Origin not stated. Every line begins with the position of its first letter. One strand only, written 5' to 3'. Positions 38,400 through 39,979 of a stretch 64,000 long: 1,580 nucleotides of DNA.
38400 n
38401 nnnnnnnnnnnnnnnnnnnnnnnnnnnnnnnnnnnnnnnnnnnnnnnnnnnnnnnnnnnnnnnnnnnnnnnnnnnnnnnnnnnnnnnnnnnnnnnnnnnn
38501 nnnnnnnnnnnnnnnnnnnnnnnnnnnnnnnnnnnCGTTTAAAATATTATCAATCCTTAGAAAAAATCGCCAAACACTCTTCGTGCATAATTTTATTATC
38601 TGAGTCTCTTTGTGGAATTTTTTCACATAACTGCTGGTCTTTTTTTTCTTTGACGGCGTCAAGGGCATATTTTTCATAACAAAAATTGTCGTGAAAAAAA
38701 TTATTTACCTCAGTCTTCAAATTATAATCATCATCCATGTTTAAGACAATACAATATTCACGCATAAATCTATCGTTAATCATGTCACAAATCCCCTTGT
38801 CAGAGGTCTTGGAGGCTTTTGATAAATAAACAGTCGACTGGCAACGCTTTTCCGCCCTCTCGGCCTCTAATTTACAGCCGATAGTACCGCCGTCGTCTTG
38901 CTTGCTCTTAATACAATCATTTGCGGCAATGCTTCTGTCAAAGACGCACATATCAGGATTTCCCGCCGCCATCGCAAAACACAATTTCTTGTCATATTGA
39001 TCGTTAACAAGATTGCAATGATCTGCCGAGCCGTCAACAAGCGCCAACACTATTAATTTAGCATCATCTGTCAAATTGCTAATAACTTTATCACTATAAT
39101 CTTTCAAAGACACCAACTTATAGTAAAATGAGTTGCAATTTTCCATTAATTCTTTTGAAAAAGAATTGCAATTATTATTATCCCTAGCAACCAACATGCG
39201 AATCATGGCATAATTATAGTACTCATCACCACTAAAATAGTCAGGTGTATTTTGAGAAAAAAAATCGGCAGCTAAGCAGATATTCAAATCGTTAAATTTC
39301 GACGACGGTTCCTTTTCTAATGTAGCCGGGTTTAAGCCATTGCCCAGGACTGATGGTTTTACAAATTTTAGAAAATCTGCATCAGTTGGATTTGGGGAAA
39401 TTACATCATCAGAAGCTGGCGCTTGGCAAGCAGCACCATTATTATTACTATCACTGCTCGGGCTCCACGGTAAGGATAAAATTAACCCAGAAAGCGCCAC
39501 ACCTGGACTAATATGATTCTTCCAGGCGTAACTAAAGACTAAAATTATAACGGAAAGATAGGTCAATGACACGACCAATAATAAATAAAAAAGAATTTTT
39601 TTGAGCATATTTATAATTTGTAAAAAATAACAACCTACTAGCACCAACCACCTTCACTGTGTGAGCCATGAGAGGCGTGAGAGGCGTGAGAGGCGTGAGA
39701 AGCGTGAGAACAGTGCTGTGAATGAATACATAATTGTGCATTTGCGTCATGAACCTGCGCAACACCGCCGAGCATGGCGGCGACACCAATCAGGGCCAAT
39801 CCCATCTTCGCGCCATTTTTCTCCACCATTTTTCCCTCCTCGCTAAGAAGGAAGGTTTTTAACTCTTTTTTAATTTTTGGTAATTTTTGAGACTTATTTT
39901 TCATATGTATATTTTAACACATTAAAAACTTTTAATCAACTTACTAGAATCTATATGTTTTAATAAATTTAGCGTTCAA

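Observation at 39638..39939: HxsA-like precursor: leader-like N-half, (His-Xaa-Ser)n core on a 9-bp DNA tandem repeat, C-terminal GGWC, own promoter and strong SD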

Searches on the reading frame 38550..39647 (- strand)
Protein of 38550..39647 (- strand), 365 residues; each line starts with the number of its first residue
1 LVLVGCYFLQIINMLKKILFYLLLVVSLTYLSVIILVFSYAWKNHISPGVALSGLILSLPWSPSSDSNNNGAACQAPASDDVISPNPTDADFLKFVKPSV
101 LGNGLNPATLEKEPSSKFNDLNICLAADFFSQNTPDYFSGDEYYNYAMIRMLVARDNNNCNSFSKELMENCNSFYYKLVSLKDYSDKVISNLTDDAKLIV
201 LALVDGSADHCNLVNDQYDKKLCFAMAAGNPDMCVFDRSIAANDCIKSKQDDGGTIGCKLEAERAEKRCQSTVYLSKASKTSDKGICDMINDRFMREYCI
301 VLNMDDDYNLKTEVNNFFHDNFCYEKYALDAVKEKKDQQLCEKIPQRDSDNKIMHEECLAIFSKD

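Call 6: search_protein_families(library=ncbifam, proteins=[window:38550-39647:-], max_evalue=0.01)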
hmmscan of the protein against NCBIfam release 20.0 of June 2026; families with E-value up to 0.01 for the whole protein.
window:38550-39647:- (365 aa): 0 families

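Call 7: search_protein_families(library=pfam, proteins=[window:38550-39647:-], max_evalue=0.01)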
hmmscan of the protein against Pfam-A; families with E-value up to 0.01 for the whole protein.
window:38550-39647:- (365 aa): 0 families

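Call 32: search_protein_families(library=pfam, proteins=[window:38550-39608:-], max_evalue=1)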
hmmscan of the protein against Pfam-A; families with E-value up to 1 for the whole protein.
window:38550-39608:- (352 aa): 1 family
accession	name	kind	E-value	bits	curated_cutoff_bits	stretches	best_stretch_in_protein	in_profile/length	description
PF18182.6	mCpol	-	0.043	14.6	26.4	1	239-314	5-80/114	minimal CRISPR polymerase domain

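Call 46: search_protein_families(library=padloc, proteins=[window:38550-39608:-], max_evalue=0.001)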
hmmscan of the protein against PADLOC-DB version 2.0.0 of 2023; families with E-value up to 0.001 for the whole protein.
window:38550-39608:- (352 aa): 0 families

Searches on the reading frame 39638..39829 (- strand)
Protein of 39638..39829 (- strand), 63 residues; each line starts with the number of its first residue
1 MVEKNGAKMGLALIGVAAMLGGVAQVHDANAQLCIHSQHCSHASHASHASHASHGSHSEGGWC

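Call 6: search_protein_families(library=ncbifam, proteins=[window:39638-39829:-], max_evalue=0.01)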
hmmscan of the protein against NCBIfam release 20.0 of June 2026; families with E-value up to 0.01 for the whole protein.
window:39638-39829:- (63 aa): 3 families
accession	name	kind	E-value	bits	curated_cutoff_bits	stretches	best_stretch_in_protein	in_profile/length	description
NF038313.3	HisXaaSer_A4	exception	2.8e-07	31.3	55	1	26-58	41-73/93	His-Xaa-Ser repeat protein HxsA4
TIGR03979.1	His_Ser_Rich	equivalog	4.8e-05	23.4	121.65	1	35-61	53-79/190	His-Xaa-Ser repeat protein HxsA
NF038309.1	HisXaaSer_A3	equivalog_domain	0.0011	18.7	65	1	11-58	25-74/81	His-Xaa-Ser repeat protein HxsA3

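Call 7: search_protein_families(library=pfam, proteins=[window:39638-39829:-], max_evalue=0.01)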
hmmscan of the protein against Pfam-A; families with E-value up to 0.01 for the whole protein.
window:39638-39829:- (63 aa): 0 families
